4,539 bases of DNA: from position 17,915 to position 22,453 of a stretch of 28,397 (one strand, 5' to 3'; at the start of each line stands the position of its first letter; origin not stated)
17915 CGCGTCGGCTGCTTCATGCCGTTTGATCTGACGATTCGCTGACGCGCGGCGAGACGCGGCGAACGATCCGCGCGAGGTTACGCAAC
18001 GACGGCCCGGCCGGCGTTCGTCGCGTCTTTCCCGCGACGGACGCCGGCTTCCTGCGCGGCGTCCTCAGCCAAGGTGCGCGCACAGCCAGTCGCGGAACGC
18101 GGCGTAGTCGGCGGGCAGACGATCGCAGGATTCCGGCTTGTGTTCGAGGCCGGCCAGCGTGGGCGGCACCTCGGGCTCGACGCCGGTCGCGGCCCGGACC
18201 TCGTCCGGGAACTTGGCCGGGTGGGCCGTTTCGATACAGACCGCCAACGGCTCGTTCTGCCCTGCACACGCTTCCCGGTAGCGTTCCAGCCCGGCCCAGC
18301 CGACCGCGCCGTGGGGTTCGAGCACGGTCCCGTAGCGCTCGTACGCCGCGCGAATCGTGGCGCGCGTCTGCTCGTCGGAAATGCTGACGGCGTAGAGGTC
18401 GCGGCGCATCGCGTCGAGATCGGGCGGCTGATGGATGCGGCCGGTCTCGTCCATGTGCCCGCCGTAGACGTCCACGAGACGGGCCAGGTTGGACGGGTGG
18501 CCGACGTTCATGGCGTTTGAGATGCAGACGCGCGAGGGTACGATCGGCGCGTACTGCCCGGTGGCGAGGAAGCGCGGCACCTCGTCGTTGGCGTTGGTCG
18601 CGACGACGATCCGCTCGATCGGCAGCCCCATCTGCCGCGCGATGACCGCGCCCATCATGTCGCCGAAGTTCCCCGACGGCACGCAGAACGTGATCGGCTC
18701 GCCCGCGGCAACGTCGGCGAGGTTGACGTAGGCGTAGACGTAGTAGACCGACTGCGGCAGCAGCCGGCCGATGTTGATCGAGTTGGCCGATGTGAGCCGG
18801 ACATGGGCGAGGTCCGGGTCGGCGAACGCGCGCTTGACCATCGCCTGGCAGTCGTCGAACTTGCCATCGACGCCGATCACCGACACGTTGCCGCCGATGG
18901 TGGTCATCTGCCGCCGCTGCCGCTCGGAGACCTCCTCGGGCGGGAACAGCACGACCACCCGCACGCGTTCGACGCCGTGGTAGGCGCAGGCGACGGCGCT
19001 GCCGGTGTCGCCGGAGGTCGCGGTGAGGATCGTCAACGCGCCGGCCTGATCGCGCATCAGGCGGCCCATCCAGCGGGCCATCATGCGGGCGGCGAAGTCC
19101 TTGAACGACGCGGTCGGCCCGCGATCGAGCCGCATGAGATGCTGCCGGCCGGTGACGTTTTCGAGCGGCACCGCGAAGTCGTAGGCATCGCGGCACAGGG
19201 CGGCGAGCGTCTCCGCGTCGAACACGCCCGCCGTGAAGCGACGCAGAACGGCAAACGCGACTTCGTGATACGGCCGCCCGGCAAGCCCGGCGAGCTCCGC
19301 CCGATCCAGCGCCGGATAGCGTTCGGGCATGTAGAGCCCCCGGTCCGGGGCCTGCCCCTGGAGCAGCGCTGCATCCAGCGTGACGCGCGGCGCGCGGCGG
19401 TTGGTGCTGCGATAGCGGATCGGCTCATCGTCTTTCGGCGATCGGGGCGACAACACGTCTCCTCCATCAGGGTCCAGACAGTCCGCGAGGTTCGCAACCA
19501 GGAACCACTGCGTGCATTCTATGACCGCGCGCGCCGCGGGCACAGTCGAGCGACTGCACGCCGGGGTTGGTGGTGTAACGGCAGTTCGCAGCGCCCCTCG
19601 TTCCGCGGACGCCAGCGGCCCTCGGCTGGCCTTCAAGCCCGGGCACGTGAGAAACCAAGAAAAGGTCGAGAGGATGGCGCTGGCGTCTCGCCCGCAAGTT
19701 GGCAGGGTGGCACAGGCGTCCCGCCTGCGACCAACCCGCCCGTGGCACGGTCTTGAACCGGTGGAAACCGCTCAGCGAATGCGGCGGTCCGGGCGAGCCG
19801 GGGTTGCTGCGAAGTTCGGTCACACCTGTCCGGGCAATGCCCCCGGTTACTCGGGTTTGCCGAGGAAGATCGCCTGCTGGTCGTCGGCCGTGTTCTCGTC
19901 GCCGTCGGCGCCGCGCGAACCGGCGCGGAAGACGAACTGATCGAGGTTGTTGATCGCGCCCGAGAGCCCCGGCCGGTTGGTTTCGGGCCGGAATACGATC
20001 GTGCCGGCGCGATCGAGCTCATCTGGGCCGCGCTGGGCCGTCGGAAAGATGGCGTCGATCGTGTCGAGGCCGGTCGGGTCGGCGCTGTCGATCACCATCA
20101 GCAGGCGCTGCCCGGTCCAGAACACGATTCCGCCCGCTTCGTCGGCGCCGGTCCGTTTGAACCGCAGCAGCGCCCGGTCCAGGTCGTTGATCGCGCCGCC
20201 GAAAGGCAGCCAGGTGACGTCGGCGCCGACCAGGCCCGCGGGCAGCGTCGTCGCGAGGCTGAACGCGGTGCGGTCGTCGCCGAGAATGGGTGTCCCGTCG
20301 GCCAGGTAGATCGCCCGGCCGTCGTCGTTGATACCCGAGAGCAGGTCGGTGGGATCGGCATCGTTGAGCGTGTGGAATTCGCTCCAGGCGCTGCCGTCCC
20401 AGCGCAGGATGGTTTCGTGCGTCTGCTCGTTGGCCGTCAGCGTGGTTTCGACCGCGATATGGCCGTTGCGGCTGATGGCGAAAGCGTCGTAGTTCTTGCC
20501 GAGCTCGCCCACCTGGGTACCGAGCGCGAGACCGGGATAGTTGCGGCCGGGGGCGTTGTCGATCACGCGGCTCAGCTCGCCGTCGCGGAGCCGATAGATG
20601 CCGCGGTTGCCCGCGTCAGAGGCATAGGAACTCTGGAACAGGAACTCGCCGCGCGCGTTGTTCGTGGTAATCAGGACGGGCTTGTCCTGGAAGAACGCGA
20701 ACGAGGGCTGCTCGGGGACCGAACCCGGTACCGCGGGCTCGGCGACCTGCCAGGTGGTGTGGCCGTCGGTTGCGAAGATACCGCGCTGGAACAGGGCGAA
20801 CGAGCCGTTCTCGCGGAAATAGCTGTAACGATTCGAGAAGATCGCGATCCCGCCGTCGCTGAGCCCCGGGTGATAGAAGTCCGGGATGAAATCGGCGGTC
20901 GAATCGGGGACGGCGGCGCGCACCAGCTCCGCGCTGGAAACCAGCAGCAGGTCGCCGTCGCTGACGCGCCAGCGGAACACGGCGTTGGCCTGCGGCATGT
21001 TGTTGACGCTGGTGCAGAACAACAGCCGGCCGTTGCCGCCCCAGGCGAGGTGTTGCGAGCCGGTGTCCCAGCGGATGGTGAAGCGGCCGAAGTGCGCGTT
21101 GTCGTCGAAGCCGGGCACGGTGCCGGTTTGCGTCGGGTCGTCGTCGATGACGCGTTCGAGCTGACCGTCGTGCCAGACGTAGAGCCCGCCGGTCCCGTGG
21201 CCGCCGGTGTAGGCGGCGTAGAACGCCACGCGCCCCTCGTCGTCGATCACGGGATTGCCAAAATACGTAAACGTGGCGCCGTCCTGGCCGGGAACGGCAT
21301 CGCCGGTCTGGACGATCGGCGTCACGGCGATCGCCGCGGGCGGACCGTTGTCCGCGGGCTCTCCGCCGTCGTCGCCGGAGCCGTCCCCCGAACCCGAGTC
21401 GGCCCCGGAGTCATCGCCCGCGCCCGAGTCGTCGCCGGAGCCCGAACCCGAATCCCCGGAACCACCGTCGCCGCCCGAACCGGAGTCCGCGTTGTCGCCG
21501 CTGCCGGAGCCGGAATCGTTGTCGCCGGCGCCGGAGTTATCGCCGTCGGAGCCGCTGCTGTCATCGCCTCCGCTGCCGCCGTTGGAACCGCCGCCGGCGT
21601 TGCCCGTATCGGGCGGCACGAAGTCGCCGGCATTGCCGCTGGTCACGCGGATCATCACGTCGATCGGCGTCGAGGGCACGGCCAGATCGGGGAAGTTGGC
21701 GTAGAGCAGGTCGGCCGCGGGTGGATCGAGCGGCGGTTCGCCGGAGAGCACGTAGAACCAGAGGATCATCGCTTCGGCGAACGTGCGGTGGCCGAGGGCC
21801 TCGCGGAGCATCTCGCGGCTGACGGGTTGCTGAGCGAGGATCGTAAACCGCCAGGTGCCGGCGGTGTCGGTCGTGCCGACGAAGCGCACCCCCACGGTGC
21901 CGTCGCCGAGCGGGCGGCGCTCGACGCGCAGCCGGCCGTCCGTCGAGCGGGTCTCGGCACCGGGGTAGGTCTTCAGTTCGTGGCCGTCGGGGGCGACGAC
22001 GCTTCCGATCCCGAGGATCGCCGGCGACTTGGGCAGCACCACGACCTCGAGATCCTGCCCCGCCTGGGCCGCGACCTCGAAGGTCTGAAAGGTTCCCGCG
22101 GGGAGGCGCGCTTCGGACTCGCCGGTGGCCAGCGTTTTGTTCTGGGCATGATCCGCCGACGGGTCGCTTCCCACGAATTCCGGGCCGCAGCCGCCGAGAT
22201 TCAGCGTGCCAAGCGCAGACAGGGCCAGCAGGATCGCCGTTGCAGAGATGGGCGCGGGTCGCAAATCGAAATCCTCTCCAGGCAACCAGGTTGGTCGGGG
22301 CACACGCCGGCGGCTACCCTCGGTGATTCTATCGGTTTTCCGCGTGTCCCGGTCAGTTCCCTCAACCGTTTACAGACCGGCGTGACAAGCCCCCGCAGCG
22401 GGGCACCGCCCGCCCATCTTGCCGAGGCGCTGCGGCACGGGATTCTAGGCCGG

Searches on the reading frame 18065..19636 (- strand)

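Call 15: search_protein_families(library=pfam, proteins=[window:18065-19636:-], max_evalue=0.001)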
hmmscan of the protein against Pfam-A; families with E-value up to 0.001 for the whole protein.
window:18065-19636:- (523 aa): 3 families
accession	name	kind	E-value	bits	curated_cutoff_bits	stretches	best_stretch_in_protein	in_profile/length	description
PF00291.31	PALP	-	3.5e-28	99.2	35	1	169-458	28-284/295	Pyridoxal-phosphate dependent enzyme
PF14821.11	Thr_synth_N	-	9e-21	74.3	25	1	74-152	1-79/79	Threonine synthase N terminus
PF24857.1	THR4_C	-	3.5e-05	24.3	27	1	444-506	2-70/85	Threonine synthase, C-terminal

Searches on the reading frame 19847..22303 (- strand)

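Call 15: search_protein_families(library=pfam, proteins=[window:19847-22303:-], max_evalue=0.001)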
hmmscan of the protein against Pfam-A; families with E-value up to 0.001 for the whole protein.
window:19847-22303:- (818 aa): 1 family
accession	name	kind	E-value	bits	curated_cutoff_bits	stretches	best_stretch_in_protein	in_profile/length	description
PF24251.1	DUF7453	-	3.8e-14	52.9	26.2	2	328-409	268-346/460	Family of unknown function (DUF7453)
